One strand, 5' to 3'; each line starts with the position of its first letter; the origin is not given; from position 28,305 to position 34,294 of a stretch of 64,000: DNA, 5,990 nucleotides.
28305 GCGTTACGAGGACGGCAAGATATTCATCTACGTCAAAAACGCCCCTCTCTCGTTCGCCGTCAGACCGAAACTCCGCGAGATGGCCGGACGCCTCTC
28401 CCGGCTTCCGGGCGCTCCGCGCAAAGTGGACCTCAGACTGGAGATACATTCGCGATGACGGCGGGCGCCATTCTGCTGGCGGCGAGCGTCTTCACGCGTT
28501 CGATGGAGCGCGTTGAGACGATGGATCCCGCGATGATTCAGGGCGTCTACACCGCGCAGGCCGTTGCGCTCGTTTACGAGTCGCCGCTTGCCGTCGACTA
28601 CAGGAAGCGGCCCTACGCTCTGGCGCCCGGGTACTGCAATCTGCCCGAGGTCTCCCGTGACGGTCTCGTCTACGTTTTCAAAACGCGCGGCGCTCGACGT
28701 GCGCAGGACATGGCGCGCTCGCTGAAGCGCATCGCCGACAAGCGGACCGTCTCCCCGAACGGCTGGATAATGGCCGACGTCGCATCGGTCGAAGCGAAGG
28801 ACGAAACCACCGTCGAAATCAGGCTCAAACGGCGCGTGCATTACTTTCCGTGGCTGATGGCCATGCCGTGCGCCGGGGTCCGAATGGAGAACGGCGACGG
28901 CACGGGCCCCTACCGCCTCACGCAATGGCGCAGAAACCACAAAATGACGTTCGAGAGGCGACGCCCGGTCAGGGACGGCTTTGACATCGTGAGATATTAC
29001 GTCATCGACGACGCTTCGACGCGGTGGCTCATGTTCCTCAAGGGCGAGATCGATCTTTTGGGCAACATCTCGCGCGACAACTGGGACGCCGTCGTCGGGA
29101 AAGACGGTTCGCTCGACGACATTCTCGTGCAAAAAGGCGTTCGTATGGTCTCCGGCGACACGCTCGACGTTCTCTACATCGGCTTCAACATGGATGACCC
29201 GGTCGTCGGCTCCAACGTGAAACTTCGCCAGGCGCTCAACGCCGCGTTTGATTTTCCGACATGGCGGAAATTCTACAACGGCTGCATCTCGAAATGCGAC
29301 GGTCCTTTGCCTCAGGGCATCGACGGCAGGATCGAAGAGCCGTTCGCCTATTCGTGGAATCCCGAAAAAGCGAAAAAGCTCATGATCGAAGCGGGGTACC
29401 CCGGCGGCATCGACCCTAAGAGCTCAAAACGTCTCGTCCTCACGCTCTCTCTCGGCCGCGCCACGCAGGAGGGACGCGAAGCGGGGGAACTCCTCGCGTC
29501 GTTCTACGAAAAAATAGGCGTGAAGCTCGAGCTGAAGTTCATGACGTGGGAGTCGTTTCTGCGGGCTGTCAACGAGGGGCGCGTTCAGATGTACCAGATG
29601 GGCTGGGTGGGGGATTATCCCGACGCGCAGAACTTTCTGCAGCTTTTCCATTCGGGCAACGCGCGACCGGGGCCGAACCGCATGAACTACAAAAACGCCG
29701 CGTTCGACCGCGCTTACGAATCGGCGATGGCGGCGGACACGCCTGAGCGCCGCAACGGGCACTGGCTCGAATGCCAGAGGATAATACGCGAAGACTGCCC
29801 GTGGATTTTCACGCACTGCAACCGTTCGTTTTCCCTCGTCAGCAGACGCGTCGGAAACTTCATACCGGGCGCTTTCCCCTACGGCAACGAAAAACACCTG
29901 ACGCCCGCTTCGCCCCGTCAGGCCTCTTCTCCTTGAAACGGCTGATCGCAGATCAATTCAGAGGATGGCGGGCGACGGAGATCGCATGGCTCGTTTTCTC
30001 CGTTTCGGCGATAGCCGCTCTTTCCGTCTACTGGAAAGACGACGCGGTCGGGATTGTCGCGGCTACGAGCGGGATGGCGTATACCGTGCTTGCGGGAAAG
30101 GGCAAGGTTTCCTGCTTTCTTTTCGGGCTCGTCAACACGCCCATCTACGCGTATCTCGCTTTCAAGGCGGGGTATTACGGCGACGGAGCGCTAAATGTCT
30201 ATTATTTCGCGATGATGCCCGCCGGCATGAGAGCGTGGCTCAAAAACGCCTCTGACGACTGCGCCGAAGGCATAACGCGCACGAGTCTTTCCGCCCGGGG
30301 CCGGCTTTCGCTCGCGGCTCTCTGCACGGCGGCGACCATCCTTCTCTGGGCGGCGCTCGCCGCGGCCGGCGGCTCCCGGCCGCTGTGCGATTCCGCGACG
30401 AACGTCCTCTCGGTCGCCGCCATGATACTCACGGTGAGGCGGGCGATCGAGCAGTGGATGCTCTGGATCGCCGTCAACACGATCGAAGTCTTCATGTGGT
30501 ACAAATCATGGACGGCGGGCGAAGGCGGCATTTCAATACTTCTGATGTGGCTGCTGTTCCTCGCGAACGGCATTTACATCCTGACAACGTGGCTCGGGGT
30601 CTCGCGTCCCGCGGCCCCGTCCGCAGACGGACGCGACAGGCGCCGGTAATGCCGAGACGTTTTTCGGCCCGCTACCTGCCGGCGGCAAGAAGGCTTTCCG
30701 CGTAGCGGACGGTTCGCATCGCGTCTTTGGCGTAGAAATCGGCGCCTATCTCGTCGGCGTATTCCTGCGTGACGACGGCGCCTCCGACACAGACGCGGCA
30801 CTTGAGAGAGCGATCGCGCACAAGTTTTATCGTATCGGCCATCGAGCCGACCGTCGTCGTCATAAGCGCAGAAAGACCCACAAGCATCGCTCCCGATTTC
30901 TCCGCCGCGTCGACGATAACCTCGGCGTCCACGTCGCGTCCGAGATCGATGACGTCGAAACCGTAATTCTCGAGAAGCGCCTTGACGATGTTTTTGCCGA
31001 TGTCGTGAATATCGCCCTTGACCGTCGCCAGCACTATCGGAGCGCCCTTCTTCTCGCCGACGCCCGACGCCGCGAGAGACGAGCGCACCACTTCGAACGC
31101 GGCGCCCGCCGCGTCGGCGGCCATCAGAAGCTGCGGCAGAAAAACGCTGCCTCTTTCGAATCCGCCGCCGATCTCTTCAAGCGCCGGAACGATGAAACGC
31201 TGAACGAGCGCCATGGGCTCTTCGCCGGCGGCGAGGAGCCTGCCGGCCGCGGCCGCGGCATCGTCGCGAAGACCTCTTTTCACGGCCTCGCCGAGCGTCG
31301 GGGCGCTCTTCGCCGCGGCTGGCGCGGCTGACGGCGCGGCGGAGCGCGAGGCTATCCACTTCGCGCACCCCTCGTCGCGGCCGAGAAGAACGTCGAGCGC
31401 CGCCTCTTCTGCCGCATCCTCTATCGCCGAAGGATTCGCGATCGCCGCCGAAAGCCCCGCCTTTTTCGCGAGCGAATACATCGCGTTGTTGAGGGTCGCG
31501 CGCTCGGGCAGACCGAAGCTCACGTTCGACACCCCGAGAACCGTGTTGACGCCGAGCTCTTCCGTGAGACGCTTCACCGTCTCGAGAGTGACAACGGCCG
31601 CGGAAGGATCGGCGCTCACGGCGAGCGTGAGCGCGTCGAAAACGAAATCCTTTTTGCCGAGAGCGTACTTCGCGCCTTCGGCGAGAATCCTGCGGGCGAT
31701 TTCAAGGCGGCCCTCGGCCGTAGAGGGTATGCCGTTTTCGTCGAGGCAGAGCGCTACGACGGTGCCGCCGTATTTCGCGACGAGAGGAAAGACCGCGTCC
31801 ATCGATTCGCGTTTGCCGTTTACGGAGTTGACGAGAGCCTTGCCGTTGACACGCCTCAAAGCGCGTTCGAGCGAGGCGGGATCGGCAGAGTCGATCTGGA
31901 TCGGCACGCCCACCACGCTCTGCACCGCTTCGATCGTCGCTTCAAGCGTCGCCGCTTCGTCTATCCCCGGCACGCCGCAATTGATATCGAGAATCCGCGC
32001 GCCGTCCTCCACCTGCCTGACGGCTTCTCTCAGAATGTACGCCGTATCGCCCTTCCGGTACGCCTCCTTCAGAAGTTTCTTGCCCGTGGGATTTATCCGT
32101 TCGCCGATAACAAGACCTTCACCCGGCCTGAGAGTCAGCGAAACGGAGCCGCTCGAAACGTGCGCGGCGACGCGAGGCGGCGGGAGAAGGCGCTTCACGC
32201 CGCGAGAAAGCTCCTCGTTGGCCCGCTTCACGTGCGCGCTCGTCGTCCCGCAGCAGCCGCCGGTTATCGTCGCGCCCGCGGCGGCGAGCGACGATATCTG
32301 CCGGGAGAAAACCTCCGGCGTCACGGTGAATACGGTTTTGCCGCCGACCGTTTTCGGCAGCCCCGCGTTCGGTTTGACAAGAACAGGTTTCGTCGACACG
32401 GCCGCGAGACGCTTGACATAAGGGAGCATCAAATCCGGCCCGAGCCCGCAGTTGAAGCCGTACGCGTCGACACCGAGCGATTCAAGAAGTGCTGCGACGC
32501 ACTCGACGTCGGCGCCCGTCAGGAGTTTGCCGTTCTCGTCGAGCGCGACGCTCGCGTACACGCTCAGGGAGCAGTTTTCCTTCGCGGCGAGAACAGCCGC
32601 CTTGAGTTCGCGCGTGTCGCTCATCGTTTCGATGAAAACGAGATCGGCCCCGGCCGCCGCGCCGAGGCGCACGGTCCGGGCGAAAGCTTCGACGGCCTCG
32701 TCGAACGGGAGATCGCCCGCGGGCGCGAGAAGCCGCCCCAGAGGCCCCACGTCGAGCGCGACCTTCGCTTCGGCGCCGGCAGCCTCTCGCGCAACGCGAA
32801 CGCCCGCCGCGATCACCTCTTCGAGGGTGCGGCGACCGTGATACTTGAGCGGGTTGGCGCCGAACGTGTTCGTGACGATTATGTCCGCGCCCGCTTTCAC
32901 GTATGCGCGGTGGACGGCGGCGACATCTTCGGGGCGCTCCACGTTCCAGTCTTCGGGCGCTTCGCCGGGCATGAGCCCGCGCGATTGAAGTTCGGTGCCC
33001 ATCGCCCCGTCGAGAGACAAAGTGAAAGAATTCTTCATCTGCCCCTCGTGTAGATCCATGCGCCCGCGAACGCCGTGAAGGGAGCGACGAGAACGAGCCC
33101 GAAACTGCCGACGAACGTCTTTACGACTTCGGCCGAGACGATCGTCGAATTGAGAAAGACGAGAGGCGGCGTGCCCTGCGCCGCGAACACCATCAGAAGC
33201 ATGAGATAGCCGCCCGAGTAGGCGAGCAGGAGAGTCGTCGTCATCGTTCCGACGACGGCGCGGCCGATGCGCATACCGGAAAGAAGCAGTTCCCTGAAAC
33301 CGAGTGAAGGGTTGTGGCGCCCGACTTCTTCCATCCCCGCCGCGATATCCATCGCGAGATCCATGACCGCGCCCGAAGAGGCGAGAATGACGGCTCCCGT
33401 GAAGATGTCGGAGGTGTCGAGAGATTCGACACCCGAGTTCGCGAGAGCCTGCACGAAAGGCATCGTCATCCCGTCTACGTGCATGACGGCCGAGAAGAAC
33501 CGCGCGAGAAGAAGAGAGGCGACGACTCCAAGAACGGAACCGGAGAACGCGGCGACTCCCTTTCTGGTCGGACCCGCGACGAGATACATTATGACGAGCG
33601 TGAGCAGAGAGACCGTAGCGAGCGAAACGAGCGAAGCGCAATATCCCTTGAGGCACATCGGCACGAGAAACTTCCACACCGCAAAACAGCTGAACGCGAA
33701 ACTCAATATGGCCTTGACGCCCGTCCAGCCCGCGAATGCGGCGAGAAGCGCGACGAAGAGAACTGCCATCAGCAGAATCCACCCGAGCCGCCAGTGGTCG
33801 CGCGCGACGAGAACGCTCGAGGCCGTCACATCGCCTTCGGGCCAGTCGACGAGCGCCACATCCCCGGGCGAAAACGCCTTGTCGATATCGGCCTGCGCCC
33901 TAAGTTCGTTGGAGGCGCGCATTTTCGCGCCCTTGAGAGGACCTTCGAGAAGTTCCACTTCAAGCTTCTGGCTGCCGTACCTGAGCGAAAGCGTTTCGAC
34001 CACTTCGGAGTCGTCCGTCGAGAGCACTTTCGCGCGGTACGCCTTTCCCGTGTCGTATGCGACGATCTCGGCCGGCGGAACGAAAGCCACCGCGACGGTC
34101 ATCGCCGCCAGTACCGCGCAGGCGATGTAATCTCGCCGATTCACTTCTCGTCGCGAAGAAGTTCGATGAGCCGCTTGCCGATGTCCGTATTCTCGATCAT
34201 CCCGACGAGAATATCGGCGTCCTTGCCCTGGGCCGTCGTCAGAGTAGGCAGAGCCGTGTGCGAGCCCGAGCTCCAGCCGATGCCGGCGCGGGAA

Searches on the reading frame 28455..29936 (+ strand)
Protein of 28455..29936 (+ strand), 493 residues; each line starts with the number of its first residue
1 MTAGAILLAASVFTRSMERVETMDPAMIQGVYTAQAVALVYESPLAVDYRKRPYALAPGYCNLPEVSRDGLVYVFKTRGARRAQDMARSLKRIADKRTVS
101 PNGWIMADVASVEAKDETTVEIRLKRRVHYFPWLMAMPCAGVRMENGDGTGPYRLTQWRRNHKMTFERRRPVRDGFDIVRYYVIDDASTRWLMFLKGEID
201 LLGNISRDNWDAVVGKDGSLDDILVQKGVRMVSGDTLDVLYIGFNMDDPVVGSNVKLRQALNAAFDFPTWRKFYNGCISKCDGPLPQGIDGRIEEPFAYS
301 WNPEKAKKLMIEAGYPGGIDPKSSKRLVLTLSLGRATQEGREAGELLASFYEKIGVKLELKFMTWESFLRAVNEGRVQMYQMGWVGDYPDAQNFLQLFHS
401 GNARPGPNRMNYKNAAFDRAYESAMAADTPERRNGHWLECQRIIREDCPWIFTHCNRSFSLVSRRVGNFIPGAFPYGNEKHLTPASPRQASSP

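Call 10: search_protein_families(library=pfam, proteins=[window:28455-29936:+], max_evalue=0.00001)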
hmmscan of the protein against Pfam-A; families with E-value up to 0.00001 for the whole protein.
window:28455-29936:+ (493 aa): 1 family
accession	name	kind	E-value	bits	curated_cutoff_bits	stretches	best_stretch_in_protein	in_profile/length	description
PF00496.27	SBP_bac_5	-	3.4e-51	174.9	32.4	1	82-402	36-364/368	Bacterial extracellular solute-binding proteins, family 5 Middle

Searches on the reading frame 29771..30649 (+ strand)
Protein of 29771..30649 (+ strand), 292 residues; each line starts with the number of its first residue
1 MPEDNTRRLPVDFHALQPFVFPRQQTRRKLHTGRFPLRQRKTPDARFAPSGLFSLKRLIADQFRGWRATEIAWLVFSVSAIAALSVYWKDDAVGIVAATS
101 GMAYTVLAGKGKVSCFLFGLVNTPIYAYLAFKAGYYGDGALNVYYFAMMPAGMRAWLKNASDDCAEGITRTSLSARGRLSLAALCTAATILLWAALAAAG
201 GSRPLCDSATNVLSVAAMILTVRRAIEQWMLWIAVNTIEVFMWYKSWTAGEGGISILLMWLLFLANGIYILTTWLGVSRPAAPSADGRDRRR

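Call 10: search_protein_families(library=pfam, proteins=[window:29771-30649:+], max_evalue=0.00001)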
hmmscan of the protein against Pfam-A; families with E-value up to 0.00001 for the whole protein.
window:29771-30649:+ (292 aa): 1 family
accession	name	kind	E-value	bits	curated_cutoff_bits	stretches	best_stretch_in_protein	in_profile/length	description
PF04973.17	NMN_transporter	-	1.3e-38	133.2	27.3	1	93-274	3-173/175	Nicotinamide mononucleotide transporter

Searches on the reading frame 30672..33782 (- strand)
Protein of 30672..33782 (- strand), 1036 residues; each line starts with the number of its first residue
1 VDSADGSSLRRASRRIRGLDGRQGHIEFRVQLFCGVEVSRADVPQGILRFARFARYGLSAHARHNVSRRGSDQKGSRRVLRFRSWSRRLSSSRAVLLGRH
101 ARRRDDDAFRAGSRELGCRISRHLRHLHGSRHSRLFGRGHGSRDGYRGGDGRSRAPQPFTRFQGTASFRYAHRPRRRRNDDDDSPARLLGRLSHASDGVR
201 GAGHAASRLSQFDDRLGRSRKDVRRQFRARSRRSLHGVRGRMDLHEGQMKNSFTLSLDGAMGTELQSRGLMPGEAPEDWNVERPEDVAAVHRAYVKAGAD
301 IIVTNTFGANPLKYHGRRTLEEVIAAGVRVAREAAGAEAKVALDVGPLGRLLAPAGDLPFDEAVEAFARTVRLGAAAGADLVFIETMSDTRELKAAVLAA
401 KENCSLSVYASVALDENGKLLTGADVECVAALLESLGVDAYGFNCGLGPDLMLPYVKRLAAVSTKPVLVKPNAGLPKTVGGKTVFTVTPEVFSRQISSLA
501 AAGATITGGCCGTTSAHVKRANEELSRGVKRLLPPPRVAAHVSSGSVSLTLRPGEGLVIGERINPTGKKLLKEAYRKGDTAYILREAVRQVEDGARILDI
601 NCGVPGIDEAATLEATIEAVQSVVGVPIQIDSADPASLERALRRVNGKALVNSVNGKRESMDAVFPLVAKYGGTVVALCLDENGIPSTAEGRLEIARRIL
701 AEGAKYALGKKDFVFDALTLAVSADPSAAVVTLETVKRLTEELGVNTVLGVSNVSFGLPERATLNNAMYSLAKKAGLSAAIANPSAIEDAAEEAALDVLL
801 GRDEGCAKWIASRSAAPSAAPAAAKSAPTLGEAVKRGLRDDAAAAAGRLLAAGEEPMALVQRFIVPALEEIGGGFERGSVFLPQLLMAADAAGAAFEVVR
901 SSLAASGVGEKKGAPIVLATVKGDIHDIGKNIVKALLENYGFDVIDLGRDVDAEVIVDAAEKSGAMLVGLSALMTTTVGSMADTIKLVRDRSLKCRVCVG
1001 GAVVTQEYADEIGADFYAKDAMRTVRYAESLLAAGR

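Call 10: search_protein_families(library=pfam, proteins=[window:30672-33782:-], max_evalue=0.00001)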
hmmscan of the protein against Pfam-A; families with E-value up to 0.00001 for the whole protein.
window:30672-33782:- (1036 aa): 4 families
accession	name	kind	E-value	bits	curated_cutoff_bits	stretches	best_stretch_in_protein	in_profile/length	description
PF02574.22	S-methyl_trans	-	3.7e-67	227.6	22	1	257-524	3-282/283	Homocysteine S-methyltransferase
PF02310.24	B12-binding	-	1.5e-26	93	32.1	1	916-1024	3-119/121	B12 binding domain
PF00809.28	Pterin_bind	-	2.9e-24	86.5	25.5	1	560-781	1-242/244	Pterin binding enzyme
PF02607.22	B12-binding_2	-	1.2e-12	48.2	23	1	830-899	5-73/74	B12 binding domain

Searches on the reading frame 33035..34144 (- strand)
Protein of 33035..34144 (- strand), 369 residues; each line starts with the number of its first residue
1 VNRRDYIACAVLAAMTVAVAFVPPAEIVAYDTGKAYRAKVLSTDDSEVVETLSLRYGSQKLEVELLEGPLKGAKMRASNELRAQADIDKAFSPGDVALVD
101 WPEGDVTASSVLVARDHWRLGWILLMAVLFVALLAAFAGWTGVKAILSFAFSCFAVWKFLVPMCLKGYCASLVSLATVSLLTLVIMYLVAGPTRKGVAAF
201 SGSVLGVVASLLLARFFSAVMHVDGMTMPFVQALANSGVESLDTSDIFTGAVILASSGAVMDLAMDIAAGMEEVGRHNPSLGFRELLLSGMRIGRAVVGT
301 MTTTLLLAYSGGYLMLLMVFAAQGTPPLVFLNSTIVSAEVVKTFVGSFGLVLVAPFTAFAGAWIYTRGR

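Call 9: search_protein_families(library=pfam, proteins=[window:33035-34144:-], max_evalue=0.00001)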
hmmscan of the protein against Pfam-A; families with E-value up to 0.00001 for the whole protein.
window:33035-34144:- (369 aa): 1 family
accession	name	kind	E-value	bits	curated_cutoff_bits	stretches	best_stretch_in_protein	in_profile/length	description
PF07907.16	YibE_F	-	5.4e-72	242.6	27.2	1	123-363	1-241/241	YibE/F-like protein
